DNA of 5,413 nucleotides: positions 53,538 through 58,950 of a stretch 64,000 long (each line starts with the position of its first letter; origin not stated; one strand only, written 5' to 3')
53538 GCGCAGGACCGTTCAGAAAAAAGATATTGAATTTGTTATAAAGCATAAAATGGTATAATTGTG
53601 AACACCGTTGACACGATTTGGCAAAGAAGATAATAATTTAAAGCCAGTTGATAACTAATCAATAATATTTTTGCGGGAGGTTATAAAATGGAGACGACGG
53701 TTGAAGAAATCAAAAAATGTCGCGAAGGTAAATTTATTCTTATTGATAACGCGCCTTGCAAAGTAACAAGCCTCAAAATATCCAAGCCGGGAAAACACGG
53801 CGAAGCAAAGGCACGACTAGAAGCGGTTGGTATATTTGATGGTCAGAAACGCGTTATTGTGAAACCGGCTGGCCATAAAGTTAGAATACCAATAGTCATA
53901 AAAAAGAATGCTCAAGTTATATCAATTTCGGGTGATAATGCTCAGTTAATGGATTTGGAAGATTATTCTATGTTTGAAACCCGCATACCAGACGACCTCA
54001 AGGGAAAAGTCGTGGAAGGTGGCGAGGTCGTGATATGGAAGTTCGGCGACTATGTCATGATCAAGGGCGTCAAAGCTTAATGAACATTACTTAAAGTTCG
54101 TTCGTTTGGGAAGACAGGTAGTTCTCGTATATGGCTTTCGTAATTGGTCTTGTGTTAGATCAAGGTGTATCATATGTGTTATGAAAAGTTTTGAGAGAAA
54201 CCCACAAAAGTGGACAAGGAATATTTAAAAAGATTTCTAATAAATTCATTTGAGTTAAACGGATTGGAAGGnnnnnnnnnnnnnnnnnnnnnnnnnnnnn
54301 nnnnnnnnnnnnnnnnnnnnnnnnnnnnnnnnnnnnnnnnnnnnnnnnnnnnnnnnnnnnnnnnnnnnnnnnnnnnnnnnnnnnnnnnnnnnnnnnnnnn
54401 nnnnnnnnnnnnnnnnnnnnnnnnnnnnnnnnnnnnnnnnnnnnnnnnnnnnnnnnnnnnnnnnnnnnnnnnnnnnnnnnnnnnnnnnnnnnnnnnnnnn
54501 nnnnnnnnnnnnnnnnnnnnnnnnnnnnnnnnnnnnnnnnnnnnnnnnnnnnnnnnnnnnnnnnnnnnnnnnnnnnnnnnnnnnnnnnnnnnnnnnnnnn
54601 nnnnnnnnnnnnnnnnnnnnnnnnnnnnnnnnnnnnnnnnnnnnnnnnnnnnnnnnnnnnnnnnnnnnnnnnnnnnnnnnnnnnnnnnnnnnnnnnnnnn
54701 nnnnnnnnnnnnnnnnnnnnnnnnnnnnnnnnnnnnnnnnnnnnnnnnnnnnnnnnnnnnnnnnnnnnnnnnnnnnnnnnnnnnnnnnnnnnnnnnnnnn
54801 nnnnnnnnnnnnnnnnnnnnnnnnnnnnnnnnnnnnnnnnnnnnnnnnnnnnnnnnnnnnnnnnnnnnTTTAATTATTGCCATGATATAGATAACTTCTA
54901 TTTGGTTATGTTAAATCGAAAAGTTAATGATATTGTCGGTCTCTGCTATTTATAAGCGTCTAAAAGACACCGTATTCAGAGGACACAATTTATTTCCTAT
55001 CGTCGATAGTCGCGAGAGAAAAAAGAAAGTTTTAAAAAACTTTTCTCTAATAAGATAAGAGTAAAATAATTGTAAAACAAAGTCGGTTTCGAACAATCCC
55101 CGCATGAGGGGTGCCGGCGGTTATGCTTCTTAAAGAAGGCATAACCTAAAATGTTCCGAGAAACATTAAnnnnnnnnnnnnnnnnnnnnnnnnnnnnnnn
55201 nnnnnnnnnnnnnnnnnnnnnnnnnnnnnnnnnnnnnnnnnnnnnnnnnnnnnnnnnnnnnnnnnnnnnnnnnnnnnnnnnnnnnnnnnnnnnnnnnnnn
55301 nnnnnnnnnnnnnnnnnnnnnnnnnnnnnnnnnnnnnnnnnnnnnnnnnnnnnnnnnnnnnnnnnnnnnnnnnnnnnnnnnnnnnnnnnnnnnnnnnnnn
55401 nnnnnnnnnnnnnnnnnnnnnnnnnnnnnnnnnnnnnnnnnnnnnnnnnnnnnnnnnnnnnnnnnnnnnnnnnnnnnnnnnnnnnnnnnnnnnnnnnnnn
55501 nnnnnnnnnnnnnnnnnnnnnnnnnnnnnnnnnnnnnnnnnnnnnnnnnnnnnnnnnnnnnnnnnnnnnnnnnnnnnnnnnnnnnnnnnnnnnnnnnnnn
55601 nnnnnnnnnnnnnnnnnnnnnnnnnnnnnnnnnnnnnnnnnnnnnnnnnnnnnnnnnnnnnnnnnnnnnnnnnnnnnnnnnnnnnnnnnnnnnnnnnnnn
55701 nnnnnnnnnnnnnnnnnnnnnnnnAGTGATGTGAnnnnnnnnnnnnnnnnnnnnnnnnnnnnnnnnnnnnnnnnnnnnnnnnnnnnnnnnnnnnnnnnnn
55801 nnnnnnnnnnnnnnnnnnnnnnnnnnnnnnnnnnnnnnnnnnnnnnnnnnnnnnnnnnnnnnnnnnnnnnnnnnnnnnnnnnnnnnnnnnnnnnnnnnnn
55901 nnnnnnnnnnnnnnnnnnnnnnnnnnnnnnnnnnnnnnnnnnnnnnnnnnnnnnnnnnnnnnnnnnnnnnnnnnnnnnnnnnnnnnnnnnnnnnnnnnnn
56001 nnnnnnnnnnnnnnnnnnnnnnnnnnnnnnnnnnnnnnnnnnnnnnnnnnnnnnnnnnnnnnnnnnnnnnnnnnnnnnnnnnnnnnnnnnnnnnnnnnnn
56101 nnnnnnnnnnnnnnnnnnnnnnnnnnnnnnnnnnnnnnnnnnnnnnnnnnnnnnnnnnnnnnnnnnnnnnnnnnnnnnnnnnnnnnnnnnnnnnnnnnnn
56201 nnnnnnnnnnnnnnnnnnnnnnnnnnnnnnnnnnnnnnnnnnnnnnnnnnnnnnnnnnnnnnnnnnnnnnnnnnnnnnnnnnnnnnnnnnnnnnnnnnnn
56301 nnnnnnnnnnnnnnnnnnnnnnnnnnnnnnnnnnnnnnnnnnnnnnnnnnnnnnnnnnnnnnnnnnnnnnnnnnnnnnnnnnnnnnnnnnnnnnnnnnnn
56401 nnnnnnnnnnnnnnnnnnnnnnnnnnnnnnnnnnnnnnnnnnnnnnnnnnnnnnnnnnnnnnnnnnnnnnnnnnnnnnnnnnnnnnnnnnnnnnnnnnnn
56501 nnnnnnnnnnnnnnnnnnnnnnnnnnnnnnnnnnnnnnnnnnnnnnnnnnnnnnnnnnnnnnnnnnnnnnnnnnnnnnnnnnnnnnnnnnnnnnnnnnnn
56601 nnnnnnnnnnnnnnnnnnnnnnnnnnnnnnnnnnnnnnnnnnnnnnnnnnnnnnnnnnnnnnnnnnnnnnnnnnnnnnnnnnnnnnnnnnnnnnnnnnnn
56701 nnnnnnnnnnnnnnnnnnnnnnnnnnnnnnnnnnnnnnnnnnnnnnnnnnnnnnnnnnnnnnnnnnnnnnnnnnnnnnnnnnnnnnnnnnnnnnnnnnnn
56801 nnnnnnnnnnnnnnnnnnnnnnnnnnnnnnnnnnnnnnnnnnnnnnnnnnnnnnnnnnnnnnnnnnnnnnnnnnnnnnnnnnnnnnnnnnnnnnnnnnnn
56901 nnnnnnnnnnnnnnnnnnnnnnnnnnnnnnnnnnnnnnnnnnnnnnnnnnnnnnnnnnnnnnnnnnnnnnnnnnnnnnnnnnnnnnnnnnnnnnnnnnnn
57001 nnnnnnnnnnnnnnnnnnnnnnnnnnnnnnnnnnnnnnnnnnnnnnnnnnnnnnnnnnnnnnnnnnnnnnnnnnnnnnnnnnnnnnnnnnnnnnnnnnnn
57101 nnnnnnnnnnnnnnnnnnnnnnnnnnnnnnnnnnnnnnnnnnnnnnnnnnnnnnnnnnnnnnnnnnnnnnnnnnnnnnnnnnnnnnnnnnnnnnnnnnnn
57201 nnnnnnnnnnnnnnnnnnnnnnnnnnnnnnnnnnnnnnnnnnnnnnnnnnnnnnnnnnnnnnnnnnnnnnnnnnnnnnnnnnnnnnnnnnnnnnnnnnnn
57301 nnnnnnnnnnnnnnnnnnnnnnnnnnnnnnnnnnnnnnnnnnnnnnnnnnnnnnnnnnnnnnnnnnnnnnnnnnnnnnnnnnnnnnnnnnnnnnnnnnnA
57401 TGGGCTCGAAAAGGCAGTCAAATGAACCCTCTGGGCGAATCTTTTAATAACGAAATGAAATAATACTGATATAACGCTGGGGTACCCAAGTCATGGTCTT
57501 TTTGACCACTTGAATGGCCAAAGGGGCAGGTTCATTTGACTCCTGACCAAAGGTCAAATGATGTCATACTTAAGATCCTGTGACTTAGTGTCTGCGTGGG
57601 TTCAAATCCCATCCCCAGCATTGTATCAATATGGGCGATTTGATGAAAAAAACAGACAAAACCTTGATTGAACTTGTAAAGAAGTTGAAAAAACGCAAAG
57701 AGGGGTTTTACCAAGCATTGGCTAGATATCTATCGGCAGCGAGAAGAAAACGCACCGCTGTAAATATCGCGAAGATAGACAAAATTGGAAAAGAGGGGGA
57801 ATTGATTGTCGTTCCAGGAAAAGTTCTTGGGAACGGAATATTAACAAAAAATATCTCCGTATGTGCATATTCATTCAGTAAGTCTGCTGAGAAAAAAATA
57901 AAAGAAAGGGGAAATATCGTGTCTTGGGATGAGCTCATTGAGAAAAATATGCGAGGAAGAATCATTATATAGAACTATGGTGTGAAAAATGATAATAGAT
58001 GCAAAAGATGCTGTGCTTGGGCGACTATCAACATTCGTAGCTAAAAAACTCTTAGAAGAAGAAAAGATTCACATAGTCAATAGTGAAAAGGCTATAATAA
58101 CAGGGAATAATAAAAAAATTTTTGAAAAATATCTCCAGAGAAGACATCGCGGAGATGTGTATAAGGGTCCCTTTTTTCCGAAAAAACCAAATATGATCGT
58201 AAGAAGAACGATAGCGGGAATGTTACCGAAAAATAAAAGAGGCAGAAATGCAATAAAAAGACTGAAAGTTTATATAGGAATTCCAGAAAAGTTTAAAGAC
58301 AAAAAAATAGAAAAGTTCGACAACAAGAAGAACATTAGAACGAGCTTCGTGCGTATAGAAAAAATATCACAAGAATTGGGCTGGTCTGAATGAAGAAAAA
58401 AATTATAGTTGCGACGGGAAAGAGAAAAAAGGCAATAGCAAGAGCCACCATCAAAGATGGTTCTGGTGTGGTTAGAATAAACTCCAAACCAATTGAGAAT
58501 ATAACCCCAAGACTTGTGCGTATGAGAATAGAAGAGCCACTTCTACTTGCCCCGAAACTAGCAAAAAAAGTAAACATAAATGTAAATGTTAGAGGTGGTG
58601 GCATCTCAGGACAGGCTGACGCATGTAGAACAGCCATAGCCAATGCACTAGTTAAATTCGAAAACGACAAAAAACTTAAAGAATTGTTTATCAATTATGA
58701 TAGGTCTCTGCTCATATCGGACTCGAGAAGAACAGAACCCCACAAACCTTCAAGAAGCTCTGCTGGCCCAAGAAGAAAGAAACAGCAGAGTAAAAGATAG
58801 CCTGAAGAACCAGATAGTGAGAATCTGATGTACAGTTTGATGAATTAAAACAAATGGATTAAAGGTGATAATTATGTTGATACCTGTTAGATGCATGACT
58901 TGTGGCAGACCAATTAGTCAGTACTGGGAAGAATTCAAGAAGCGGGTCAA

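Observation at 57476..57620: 145-nt class II tRNA (Leu-like) with D-loop and anticodon-loop introns; all three tRNAs in the window are intron-bearing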

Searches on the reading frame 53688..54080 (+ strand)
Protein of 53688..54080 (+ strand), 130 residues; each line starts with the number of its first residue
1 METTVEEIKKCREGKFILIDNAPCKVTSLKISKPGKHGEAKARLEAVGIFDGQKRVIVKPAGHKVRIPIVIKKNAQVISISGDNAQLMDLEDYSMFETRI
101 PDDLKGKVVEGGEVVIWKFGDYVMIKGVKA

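Call 60: search_protein_families(library=pfam, proteins=[window:53688-54080:+], max_evalue=0.0001)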
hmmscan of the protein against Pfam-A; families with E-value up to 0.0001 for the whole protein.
window:53688-54080:+ (130 aa): 2 families
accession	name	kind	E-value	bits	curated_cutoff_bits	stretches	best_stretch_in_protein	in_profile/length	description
PF21485.3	IF5A-like_N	-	2.2e-16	59.9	27.1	1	3-63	3-63/63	Translation initiation factor 5A-like, N-terminal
PF01287.26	eIF-5a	-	1.6e-05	25.4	24.2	1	70-126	2-66/69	Eukaryotic elongation factor 5A hypusine, DNA-binding OB fold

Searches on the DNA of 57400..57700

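Call 5: search_rna_families(source=window, start=57400, end=57700, threshold=evalue, max_evalue=10, show_alignments=4)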
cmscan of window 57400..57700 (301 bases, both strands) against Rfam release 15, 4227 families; matches with E-value up to 10: 4.
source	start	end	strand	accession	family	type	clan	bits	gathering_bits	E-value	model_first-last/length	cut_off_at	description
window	57637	57690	+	RF01559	DdR1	Gene; snRNA; snoRNA; CD-box;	-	16.8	70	1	1-66/66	no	Dictyostelium snoRNA DdR1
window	57636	57698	+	RF01281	snoR35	Gene; snRNA; snoRNA; CD-box;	CL00053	15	40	0.76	1-81/81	no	Small nucleolar RNA snoR35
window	57478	57541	+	RF01935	bxd_7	Gene; lncRNA;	-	13.7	60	3.9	1-66/66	no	Bithoraxoid conserved region 7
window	57595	57612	+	RF00023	tmRNA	Gene;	CL00001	7.3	47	0.5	346-363/374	no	transfer-messenger RNA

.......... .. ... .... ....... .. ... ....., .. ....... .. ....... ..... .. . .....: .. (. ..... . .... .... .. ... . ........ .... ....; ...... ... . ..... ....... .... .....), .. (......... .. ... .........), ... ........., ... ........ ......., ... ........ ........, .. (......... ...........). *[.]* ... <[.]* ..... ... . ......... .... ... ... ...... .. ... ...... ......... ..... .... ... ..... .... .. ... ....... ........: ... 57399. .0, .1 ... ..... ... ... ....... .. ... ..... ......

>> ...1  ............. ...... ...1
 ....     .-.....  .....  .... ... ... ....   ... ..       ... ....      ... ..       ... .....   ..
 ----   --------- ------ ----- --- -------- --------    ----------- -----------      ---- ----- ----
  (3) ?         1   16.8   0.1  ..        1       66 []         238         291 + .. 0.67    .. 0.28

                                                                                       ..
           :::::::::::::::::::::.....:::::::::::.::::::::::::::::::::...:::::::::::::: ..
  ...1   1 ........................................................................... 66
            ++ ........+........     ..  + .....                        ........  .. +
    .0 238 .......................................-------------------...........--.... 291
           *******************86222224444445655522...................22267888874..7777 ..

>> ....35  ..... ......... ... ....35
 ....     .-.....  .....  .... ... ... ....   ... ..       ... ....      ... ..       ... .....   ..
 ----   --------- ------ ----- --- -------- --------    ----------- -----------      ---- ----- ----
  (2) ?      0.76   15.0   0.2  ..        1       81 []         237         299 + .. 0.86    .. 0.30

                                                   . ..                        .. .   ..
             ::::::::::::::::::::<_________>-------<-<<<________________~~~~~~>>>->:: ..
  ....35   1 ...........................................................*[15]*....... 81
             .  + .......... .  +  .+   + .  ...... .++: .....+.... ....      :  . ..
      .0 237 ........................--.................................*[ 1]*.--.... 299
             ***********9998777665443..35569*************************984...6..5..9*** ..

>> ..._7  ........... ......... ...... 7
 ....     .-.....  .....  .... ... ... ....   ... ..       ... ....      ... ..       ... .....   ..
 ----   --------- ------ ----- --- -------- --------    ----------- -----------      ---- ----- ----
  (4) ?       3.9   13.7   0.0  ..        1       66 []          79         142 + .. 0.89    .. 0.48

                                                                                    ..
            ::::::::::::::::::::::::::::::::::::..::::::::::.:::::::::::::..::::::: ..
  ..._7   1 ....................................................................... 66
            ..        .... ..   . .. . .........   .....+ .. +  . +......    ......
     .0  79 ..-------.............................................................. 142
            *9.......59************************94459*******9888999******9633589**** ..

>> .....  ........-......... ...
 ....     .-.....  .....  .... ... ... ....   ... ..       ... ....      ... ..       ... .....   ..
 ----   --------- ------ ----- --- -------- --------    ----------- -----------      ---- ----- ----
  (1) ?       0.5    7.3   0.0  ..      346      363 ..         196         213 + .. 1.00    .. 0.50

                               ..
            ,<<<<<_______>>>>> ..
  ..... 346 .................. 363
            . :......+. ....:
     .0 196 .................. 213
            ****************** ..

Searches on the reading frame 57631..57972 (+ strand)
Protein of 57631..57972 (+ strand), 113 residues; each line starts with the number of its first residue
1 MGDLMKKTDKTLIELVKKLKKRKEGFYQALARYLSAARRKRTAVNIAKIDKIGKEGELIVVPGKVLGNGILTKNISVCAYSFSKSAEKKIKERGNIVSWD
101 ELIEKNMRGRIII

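Call 7: search_protein_families(library=pfam, proteins=[window:57631-57972:+])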
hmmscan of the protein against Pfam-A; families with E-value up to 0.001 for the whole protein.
window:57631-57972:+ (113 aa): 3 families
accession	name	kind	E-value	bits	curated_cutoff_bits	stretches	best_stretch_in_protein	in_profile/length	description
PF00828.25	Ribosomal_L27A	-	9.3e-08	32.8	21.5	1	43-94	21-68/72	Ribosomal proteins 50S-L15, 50S-L18e, 60S-L27A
PF17135.9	Ribosomal_L18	-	1.3e-07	31.7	28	1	10-109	26-133/188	Ribosomal protein 60S L18 and 50S L18e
PF06048.17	DUF927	-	0.00023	21.3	22.6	1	5-111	67-169/284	Domain of unknown function (DUF927)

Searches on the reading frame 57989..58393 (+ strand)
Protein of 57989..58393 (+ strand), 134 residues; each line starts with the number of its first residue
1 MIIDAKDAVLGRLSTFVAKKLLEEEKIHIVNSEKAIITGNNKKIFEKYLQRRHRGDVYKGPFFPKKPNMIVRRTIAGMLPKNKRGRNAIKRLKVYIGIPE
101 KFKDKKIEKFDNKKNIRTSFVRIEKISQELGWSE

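Call 7: search_protein_families(library=pfam, proteins=[window:57989-58393:+])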
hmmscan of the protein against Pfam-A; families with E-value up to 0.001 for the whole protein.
window:57989-58393:+ (134 aa): 1 family
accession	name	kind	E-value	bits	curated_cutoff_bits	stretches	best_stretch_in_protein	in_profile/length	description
PF00572.24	Ribosomal_L13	-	2.5e-19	70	23.8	1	2-99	5-117/119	Ribosomal protein L13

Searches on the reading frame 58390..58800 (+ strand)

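Call 7: search_protein_families(library=pfam, proteins=[window:58390-58800:+])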
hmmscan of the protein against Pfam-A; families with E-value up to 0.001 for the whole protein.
window:58390-58800:+ (136 aa): 1 family
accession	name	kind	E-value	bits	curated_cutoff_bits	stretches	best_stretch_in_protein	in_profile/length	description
PF00380.25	Ribosomal_S9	-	2.3e-34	118.9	22.5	1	10-136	1-121/121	Ribosomal protein S9/S16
